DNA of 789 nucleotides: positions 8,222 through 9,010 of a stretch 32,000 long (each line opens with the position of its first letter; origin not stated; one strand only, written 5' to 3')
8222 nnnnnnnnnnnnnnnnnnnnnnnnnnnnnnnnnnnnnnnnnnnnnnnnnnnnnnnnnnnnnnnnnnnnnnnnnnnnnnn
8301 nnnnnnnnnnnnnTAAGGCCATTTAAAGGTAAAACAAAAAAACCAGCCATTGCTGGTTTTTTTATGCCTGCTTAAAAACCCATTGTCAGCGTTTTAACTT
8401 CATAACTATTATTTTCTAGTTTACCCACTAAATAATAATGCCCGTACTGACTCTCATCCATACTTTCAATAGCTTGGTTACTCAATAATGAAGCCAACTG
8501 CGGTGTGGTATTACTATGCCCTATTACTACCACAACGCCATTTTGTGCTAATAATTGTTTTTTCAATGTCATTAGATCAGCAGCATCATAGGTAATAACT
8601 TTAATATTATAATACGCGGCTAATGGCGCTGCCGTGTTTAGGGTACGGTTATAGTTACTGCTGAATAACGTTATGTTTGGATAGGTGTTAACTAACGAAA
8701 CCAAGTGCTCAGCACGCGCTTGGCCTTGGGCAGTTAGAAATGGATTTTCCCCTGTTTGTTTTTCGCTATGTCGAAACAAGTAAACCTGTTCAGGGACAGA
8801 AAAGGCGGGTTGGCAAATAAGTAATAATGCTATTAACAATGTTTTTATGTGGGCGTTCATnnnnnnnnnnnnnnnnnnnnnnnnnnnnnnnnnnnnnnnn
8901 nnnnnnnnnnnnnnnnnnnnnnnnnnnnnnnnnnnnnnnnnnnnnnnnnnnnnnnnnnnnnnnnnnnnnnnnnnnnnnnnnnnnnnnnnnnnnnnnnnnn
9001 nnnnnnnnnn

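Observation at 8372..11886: Cassette A sits beside a divergent secreted beta-lactamase-fold hydrolase plus histidine phosphatase operon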

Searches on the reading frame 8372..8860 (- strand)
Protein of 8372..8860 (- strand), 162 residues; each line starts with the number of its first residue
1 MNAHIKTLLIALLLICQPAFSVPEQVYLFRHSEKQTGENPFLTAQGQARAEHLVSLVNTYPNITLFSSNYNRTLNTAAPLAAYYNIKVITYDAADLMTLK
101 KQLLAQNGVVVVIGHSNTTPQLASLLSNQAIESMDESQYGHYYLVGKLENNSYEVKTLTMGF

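Call 5: search_protein_families(library=pfam, proteins=[window:8372-8860:-], max_evalue=0.01)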
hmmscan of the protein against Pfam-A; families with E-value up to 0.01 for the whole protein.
window:8372-8860:- (162 aa): 1 family
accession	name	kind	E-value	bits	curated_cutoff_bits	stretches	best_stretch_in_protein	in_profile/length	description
PF00300.27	His_Phos_1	-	8.7e-06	26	21.7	1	29-91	4-74/194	Histidine phosphatase superfamily (branch 1)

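Call 6: search_protein_families(library=ncbifam, proteins=[window:8372-8860:-], max_evalue=0.01)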
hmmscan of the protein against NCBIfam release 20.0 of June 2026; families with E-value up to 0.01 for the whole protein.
window:8372-8860:- (162 aa): 2 families
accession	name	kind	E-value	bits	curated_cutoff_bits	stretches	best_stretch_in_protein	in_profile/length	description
NF045917.1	PhserinePhPspA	equivalog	0.00072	19.3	350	1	38-90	24-76/211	phosphoserine phosphatase PspA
NF008458.0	PRK11337.1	equivalog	0.0087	15.1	378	0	86-123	168-205/293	MurR/RpiR family transcriptional regulator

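Call 15: find_homologous_proteins(query=window:8372-8860:-, max_evalue=0.001)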
Query window:8372-8860:- (162 aa): 158 proteins with E <= 0.001 among 193 candidates; the best 120 are listed.
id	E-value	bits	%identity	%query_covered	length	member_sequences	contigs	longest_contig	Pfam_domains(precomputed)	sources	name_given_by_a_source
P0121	1.2e-96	338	98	100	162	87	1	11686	PF00300.28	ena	-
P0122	4.9e-83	294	88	94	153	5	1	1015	PF00300.28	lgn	-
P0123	2.5e-73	263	77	100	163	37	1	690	PF00300.28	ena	-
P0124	5.5e-72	258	74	100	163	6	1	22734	PF00300.28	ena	-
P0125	2.2e-69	250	74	94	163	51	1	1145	PF00300.28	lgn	-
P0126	4.8e-68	246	73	94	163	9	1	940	PF00300.28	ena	-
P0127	3.2e-67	243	71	100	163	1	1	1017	PF00300.28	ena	-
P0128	5.3e-58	213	64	96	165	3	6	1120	PF00300.28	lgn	-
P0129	4.3e-47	178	59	94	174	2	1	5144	PF00300.28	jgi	jgi:2,3-bisphosphoglycerate-dependent phosphoglycerate mutase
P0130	1.3e-43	166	55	95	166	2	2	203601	PF00300.28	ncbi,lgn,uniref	ncbi:SixA phosphatase family protein [Pseudoalteromonas distincta]|uniref:SixA phosphatase family pr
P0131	3.3e-43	165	54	95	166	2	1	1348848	PF00300.28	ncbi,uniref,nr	ncbi:histidine phosphatase family protein [Pseudoalteromonas sp. FUC4]|uniref:SixA phosphatase famil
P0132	3.1e-42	162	50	97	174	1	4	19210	PF00300.28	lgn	-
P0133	3.7e-42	162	50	96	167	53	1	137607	PF00300.28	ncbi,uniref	ncbi:histidine phosphatase family protein [Pseudoalteromonas sp. RB2-MNA-CIBAN-0110]|uniref:SixA pho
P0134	4.1e-42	162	50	91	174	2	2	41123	PF00300.28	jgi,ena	-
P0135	4.6e-42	161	50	97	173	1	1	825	PF00300.28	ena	-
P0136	8.5e-42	161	50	91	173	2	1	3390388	PF00300.28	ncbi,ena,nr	ncbi:histidine phosphatase family protein [Pseudoalteromonas translucida]|nr:histidine phosphatase f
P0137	1.2e-41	160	53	88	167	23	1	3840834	PF00300.28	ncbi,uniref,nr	ncbi:SixA phosphatase family protein [Pseudoalteromonas arctica]|uniref:Phosphohistidine phosphatase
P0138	1.4e-41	160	49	96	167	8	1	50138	PF00300.28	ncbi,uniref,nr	ncbi:SixA phosphatase family protein [Pseudoalteromonas sp. S3431]|uniref:SixA phosphatase family pr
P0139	1.8e-41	159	55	86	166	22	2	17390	PF00300.28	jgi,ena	jgi:phosphohistidine phosphatase SixA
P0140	1.8e-41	159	49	98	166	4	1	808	PF00300.28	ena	-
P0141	2.0e-41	159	51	91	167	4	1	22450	PF00300.28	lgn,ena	-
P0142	2.3e-41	159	51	96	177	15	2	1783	PF00300.28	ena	-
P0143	2.4e-41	159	49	97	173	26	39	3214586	PF00300.28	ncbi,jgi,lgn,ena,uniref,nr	ncbi:histidine phosphatase family protein [Pseudoalteromonas sp. HL-AS2]|jgi:phosphohistidine phosph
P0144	2.7e-41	159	51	91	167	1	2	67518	PF00300.28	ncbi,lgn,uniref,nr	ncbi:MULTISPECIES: SixA phosphatase family protein [Pseudoalteromonas]|uniref:SixA phosphatase famil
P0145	3.0e-41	159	50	91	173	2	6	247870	PF00300.28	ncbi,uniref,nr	ncbi:SixA phosphatase family protein [Pseudoalteromonas nigrifaciens]|uniref:SixA phosphatase family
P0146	4.1e-41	158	55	81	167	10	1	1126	PF00300.28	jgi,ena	-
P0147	2.2e-40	156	50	98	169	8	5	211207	PF00300.28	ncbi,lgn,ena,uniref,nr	ncbi:histidine phosphatase family protein [Pseudoalteromonas sp. SWXJZ94C]|uniref:SixA phosphatase f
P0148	2.9e-40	156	50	91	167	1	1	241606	PF00300.28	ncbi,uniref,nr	ncbi:histidine phosphatase family protein [Pseudoalteromonas sp. SA25]|uniref:SixA phosphatase famil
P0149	7.4e-40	154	52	91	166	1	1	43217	PF00300.28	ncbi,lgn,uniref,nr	ncbi:hypothetical protein P20652_4019 [Pseudoalteromonas sp. BSi20652]|uniref:SixA phosphatase famil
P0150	1.0e-38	151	51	91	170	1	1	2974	PF00300.28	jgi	jgi:2,3-bisphosphoglycerate-dependent phosphoglycerate mutase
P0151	4.2e-38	149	48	96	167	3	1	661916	PF00300.28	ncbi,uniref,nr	ncbi:phosphoglycerate mutase family protein [Pseudoalteromonas sp. MMG010]|uniref:SixA phosphatase f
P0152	1.4e-35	140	47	89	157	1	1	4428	PF00300.28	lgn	-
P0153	6.7e-27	112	46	78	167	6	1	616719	PF00300.28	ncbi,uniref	ncbi:SixA phosphatase family protein [Pseudoalteromonas sp. SSM20]|uniref:SixA phosphatase family pr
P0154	1.8e-26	111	45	86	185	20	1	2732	PF00300.28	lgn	-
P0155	5.6e-25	106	51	75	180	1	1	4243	PF00300.28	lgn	-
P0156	2.2e-24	104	43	89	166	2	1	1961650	PF00300.28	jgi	jgi:phosphohistidine phosphatase SixA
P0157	2.3e-24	104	47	73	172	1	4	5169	PF00300.28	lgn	-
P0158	7.4e-24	102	46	78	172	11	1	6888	PF00300.28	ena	-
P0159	2.4e-23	101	44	80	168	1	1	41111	PF00300.28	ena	-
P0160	7.8e-23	99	43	88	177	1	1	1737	PF00300.28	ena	-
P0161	1.1e-22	99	42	85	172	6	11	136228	PF00300.28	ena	-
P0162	1.1e-22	99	43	90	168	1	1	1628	PF00300.28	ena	-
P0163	3.1e-22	97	45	75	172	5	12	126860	PF00300.28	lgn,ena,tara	tara:strand:- start:10817 stop:11335 length:519 start_codon:yes stop_codon:yes gene_type:complete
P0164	8.8e-22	96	42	85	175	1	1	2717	PF00300.28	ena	-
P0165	8.8e-22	96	48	74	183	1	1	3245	PF00300.28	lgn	-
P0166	2.1e-21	94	43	87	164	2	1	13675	PF00300.28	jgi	jgi:broad specificity phosphatase PhoE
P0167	2.6e-21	94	40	89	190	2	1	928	PF00300.28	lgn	-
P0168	7.8e-21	93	38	89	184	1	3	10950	PF00300.28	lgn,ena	-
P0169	1.4e-20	92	46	75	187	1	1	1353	PF00300.28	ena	-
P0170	1.8e-20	91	37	81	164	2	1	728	PF00300.28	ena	-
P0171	1.9e-20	91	45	79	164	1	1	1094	PF00300.28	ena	-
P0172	2.7e-20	91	44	72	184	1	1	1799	PF00300.28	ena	-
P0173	4.4e-20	90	37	96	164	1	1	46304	PF00300.28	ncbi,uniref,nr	ncbi:histidine phosphatase family protein [Shewanella sp. NIFS-20-20]|uniref:SixA phosphatase family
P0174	6.8e-20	89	45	74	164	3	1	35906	PF00300.28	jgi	-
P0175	1.2e-19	89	40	85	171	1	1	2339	PF00300.28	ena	-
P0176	1.3e-19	89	41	83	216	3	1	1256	PF00300.28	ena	-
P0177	1.4e-19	88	42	90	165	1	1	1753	PF00300.28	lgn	-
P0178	2.1e-19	88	45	74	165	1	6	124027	PF00300.28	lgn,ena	-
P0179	2.4e-19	88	44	74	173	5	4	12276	PF00300.28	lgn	-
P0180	3.0e-19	87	35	96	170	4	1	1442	PF00300.28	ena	-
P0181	3.2e-19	87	44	78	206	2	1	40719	PF00300.28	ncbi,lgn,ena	-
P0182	4.0e-19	87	43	83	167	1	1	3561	PF00300.28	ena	-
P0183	5.2e-19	87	42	80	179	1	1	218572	PF00300.28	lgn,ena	-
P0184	7.4e-19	86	47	72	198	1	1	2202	PF00300.28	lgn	-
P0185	7.5e-19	86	44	74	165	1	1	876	PF00300.28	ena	-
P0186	8.2e-19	86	38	86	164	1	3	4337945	PF00300.28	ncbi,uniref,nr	ncbi:histidine phosphatase family protein [Colwellia sp. MT41]|uniref:Phosphoglycerate mutase n=1 Ta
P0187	9.2e-19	86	45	74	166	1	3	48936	PF00300.28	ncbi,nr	ncbi:MAG: histidine phosphatase family protein [Colwellia sp.]|nr:histidine phosphatase family prote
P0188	1.0e-18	86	40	94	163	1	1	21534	PF00300.28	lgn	-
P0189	1.1e-18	86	39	82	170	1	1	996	PF00300.28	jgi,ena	jgi:broad specificity phosphatase PhoE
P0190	1.2e-18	85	40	74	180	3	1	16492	PF00300.28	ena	-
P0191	1.3e-18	85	40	85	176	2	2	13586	PF00300.28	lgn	-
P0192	1.8e-18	85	40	74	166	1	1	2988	PF00300.28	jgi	-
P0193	2.4e-18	84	44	74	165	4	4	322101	PF00300.28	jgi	-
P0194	2.7e-18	84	40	80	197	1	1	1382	PF00300.28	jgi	jgi:phosphohistidine phosphatase SixA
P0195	2.8e-18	84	38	83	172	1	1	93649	PF00300.28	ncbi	ncbi:MAG: phosphoglycerate mutase family protein [Pseudomonadales bacterium]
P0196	2.8e-18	84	39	82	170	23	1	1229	PF00300.28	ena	-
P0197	3.2e-18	84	39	88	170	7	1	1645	PF00300.28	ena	-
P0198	4.6e-18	84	37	91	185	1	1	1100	PF00300.28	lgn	-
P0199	5.8e-18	83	42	73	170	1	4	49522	PF00300.28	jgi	jgi:probable phosphoglycerate mutase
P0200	6.7e-18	83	38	93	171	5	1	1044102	PF00300.28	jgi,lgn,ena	jgi:phosphohistidine phosphatase SixA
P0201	7.0e-18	83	40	74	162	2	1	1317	PF00300.28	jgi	-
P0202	7.6e-18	83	37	94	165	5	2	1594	PF00300.28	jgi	jgi:broad specificity phosphatase PhoE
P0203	7.8e-18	83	39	84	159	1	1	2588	PF00300.28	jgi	jgi:phosphohistidine phosphatase SixA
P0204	1.2e-17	82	43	80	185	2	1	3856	PF00300.28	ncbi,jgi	ncbi:MAG: phosphoglycerate mutase family protein [Gemmatimonadota bacterium]|jgi:phosphohistidine ph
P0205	1.4e-17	82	40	85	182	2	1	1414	PF00300.28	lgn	-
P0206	1.4e-17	82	40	86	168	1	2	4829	PF00300.28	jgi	-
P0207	1.7e-17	82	39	88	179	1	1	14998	PF00300.28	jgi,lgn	jgi:probable phosphoglycerate mutase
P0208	1.9e-17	82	33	94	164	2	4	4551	PF00300.28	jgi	jgi:broad specificity phosphatase PhoE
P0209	2.0e-17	81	39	88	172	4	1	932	PF00300.28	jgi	jgi:phosphohistidine phosphatase SixA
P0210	2.4e-17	81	40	89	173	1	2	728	PF00300.28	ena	-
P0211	2.9e-17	81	37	96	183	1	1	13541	PF00300.28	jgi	-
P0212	3.0e-17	81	40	90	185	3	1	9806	PF00300.28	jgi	jgi:phosphohistidine phosphatase SixA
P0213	3.2e-17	81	41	77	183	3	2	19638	PF00300.28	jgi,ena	-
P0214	5.5e-17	80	41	83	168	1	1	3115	PF00300.28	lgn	-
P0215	5.6e-17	80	39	85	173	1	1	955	PF00300.28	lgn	-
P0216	5.8e-17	80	41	83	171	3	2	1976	PF00300.28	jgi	-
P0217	6.0e-17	80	39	88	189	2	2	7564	PF00300.28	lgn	-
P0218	6.7e-17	80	41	85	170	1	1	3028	PF00300.28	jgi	-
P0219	7.3e-17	80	37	91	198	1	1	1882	PF00300.28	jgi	jgi:probable phosphoglycerate mutase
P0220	7.6e-17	80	39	86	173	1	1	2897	PF00300.28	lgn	-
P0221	8.7e-17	79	34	88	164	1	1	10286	PF00300.28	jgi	jgi:broad specificity phosphatase PhoE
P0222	8.9e-17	79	35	86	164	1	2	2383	PF00300.28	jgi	jgi:broad specificity phosphatase PhoE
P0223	1.0e-16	79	43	75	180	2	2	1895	PF00300.28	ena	-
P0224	1.1e-16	79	42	83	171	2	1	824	PF00300.28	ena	-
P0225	1.2e-16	79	36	87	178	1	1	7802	PF00300.28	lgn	-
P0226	2.8e-16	78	43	77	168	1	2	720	PF00300.28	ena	-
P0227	2.9e-16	78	40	83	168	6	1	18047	PF00300.28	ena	-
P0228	3.2e-16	78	39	85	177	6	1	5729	PF00300.28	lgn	-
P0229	3.7e-16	77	39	72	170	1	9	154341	PF00300.28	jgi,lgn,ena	-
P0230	4.1e-16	77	38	83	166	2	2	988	PF00300.28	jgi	-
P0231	4.7e-16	77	36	90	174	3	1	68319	PF00300.28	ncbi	-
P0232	4.8e-16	77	38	80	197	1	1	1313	PF00300.28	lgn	-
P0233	6.0e-16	77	36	85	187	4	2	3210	PF00300.28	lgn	-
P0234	7.2e-16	76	39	79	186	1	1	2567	PF00300.28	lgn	-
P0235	8.7e-16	76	41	74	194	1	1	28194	PF00300.28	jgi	-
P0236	9.6e-16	76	36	78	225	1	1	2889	PF00300.28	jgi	jgi:phosphohistidine phosphatase SixA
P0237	2.0e-15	75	35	88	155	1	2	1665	PF00300.28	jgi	jgi:phosphohistidine phosphatase SixA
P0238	2.0e-15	75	34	93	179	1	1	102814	PF00300.28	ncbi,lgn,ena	-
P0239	2.3e-15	75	41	83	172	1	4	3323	PF00300.28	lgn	-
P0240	2.4e-15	75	42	75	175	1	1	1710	PF00300.28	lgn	-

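Call 16: find_encoding_contigs(protein=P0186, flank=6000, max_places=1)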
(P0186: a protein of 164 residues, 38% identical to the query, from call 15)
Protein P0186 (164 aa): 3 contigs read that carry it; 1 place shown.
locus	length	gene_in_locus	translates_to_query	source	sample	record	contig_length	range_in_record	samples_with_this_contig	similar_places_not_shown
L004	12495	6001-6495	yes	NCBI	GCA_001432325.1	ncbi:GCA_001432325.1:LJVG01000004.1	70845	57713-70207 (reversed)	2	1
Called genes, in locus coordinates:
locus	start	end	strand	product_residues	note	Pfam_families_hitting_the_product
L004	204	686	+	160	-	PF00076:RRM_1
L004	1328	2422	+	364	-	PF05958:tRNA_U5-meth_tr, PF05175:MTS (faint), PF13649:Methyltransf_25 (weak), PF13847:Methyltransf_31 (weak)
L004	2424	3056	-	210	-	PF00440:TetR_N, PF21943:TetR_C_46 (weak)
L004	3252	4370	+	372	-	PF00487:FA_desaturase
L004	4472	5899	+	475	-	PF01946:Thi4 (weak), PF00890:FAD_binding_2 (weak), PF07992:Pyr_redox_2, PF12831:FAD_oxidored (weak), PF13738:Pyr_redox_3, PF13434:Lys_Orn_oxgnase (weak), PF00070:Pyr_redox, PF02852:Pyr_redox_dim, +4 more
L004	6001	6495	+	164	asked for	PF00300:His_Phos_1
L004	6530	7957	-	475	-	-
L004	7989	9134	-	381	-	-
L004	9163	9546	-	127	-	-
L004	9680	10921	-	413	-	PF00390:malic, PF03949:Malic_M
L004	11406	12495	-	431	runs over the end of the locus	PF00709:Adenylsucc_synt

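Call 17: find_encoding_contigs(protein=P0173, flank=6000, max_places=1)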
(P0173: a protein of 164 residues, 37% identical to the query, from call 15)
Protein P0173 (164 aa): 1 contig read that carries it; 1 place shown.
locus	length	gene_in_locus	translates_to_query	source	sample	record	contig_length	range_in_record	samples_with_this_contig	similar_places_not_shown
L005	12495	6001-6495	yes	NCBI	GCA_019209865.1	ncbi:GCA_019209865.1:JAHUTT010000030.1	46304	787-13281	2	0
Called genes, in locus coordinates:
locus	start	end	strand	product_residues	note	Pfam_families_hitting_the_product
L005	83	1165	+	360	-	PF04371:PAD_porph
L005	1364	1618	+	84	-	PF02604:PhdYeFM_antitox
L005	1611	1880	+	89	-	PF06769:YoeB_toxin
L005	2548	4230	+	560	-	PF08448:PAS_4, PF13426:PAS_9, PF08447:PAS_3, PF00989:PAS (weak), PF08448:PAS_4, PF13426:PAS_9, PF08447:PAS_3, PF00015:MCPsignal, +1 more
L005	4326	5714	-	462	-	PF14344:DUF4397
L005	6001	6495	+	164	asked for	PF00300:His_Phos_1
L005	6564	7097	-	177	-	PF07963:N_methyl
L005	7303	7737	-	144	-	PF01844:HNH, PF14279:HNH_5 (weak)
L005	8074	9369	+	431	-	PF01546:Peptidase_M20, PF07687:M20_dimer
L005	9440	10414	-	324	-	PF00126:HTH_1, PF03466:LysR_substrate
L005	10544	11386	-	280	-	-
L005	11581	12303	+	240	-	PF20772:TACO1_YebC_N, PF01709:Transcrip_reg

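Call 18: find_encoding_contigs(protein=P0156, flank=6000, max_places=1)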
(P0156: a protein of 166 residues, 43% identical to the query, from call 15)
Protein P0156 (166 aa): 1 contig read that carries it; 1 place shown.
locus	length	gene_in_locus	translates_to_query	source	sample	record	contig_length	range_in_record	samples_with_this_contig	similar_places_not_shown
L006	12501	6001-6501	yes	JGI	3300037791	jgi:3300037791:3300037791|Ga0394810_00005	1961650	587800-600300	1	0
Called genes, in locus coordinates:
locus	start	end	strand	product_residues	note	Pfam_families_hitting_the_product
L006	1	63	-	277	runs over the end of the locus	PF02749:QRPTase_N, PF01729:QRPTase_C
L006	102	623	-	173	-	-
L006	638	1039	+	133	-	-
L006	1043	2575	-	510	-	PF07992:Pyr_redox_2 (faint), PF00890:FAD_binding_2, PF01266:DAO (weak), PF02910:Succ_DH_flav_C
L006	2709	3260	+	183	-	PF02798:GST_N, PF13409:GST_N_2, PF13417:GST_N_3, PF00043:GST_C, PF14497:GST_C_3 (weak), PF13410:GST_C_2 (weak)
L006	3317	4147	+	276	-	PF00135:COesterase (faint), PF20434:BD-FAE, PF00561:Abhydrolase_1, PF12146:Hydrolase_4 (faint), PF07859:Abhydrolase_3, PF12697:Abhydrolase_6, PF00326:Peptidase_S9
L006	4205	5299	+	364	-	PF01757:Acyl_transf_3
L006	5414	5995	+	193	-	PF02525:Flavodoxin_2, PF03358:FMN_red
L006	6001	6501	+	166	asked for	PF00300:His_Phos_1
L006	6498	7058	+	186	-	-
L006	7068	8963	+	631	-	PF13667:ThiC-associated, PF01964:ThiC_Rad_SAM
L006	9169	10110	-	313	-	PF13676:TIR_2, PF27176:Y4lF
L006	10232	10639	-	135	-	-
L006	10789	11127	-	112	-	PF09335:VTT_dom (weak)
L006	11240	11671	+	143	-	-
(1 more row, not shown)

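Call 19: find_encoding_contigs(protein=P0200, flank=6000, max_places=1)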
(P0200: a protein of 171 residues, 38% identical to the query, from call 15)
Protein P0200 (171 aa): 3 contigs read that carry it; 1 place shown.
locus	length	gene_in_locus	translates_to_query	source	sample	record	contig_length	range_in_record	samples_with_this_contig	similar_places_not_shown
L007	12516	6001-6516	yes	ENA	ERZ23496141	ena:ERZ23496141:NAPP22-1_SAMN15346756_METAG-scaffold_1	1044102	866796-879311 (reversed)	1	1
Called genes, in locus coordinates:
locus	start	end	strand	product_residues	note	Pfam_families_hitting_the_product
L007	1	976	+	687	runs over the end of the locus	PF12969:DUF3857, PF01841:Transglut_core (weak)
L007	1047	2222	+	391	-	PF01209:Ubie_methyltran (weak), PF06325:PrmA (faint), PF01135:PCMT (weak), PF08242:Methyltransf_12 (weak), PF13649:Methyltransf_25, PF13847:Methyltransf_31, PF08241:Methyltransf_11 (weak), PF13847:Methyltransf_31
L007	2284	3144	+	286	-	PF00135:COesterase (faint), PF20434:BD-FAE, PF12146:Hydrolase_4 (faint), PF00561:Abhydrolase_1, PF07859:Abhydrolase_3, PF12697:Abhydrolase_6 (weak), PF00326:Peptidase_S9 (faint)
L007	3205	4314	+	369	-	PF01757:Acyl_transf_3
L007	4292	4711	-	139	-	PF04940:BLUF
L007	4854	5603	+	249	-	PF09992:NAGPA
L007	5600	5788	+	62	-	-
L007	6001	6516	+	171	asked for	PF00300:His_Phos_1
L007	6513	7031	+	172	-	-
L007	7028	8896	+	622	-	PF13667:ThiC-associated, PF01964:ThiC_Rad_SAM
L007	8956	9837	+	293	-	PF21088:MS_channel_1st (weak), PF00924:MS_channel_2nd, PF21082:MS_channel_3rd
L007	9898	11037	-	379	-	PF01168:Ala_racemase_N, PF00842:Ala_racemase_C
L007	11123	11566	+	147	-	PF20101:DUF6491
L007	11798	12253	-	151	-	PF04972:BON, PF01476:LysM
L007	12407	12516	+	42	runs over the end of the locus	-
